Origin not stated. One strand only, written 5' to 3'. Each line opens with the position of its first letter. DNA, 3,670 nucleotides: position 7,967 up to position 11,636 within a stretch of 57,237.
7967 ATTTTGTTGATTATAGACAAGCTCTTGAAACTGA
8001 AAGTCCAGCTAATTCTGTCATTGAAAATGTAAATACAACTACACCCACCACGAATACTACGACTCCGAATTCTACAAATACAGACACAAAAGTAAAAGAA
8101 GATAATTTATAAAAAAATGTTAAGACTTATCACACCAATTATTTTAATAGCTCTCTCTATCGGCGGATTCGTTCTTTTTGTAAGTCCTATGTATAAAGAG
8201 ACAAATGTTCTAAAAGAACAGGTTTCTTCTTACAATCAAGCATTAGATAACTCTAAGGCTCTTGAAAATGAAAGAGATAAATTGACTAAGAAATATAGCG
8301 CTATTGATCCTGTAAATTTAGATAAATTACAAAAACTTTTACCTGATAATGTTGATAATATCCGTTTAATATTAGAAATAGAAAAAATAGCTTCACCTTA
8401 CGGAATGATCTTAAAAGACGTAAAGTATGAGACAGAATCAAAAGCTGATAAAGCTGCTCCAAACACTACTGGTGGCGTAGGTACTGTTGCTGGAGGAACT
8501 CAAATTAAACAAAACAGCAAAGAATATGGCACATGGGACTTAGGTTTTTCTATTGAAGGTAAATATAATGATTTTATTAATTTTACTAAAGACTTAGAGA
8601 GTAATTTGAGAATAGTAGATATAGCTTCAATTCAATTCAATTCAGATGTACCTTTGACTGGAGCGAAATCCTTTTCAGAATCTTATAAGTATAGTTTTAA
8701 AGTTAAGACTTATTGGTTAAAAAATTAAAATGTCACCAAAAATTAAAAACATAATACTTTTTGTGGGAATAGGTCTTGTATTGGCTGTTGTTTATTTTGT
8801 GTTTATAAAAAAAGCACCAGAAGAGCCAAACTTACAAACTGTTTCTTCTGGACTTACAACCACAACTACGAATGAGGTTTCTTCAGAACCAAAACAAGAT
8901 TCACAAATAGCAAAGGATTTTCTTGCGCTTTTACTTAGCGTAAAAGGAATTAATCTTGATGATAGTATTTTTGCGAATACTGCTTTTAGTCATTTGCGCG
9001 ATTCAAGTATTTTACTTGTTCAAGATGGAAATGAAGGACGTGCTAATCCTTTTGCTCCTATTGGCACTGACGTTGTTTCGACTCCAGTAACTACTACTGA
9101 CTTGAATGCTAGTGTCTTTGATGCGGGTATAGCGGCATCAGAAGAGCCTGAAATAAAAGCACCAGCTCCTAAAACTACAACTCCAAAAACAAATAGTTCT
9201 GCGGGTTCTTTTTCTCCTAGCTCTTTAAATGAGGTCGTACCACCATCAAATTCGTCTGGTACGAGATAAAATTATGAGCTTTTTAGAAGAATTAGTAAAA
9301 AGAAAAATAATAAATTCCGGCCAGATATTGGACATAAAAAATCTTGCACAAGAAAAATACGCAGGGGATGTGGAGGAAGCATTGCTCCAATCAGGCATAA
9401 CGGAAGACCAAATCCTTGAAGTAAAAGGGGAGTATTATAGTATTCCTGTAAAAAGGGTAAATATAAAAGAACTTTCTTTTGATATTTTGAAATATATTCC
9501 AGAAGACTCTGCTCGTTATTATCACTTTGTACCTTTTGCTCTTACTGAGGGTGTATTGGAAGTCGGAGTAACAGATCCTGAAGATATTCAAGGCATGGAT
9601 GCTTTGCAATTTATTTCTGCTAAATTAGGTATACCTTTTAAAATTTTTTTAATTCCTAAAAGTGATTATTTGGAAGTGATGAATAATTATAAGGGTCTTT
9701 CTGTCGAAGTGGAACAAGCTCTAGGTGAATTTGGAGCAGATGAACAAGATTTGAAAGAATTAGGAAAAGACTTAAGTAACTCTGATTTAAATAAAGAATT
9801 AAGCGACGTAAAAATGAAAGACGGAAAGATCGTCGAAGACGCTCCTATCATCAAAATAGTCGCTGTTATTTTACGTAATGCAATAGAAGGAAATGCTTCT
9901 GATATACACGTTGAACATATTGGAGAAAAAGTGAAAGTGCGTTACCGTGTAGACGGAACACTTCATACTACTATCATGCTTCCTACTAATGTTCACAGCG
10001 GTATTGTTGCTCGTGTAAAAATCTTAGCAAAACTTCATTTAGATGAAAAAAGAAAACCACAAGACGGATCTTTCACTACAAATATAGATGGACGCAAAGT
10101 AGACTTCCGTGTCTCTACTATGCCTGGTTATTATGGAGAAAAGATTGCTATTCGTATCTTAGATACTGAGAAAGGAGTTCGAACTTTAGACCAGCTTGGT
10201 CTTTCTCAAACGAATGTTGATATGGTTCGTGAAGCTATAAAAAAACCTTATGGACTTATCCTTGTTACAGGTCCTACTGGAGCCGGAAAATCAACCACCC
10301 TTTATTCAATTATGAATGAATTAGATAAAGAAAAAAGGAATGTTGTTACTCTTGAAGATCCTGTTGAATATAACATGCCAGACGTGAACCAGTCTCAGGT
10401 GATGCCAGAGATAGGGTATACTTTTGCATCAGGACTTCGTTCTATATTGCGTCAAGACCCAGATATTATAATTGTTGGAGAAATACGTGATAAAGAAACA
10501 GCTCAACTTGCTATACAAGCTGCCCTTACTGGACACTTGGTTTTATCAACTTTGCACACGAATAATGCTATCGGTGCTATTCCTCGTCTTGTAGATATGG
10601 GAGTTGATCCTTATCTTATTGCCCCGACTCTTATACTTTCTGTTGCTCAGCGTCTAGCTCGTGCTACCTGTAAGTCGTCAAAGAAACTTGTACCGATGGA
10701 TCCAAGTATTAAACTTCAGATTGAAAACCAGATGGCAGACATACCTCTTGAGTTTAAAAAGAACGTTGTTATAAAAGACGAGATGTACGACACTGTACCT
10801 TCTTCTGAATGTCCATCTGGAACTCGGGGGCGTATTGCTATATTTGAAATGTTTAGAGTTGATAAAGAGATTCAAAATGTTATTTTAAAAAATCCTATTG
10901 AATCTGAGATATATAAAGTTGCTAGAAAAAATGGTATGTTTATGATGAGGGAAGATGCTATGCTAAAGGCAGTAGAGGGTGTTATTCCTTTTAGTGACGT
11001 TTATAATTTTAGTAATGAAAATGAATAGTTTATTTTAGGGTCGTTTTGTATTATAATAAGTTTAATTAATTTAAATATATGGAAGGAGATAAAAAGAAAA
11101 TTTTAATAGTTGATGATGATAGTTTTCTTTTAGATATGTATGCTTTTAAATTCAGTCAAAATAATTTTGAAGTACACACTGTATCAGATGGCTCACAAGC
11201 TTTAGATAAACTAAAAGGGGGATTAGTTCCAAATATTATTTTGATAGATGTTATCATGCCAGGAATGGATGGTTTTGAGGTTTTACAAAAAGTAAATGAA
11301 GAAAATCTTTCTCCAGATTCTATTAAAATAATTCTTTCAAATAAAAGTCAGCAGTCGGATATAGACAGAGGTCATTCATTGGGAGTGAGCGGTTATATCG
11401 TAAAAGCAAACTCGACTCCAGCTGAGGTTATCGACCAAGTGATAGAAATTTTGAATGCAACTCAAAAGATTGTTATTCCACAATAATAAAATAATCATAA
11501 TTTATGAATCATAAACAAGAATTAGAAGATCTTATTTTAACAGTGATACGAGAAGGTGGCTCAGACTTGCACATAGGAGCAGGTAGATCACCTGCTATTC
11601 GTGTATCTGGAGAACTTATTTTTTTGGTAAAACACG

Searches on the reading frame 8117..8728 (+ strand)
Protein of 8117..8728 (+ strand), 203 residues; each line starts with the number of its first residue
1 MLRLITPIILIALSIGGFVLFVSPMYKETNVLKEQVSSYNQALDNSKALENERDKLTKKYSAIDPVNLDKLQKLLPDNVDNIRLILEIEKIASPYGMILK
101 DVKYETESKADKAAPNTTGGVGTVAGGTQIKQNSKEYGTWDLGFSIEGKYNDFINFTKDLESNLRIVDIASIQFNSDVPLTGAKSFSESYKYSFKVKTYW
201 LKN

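Call 19: search_protein_families(library=pfam, proteins=[window:8117-8728:+], max_evalue=0.001)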
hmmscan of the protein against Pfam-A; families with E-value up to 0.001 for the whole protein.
window:8117-8728:+ (203 aa): 1 family
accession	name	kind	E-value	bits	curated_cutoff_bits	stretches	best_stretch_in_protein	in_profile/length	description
PF04350.18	PilO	-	2.2e-06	28.3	22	0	132-201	79-143/145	Pilus assembly protein, PilO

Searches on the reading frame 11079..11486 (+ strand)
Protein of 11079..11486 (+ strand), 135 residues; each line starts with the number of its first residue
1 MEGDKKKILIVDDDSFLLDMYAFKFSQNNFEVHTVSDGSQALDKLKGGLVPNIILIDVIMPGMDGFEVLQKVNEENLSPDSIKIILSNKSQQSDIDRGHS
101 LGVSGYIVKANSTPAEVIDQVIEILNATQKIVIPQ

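Call 14: search_protein_families(library=pfam, proteins=[window:11079-11486:+], max_evalue=0.01)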
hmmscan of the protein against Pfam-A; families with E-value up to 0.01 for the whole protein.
window:11079-11486:+ (135 aa): 1 family
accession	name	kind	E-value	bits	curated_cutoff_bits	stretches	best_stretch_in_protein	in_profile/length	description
PF00072.30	Response_reg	-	5.3e-19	68.9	30.2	1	8-111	1-101/111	Response regulator receiver domain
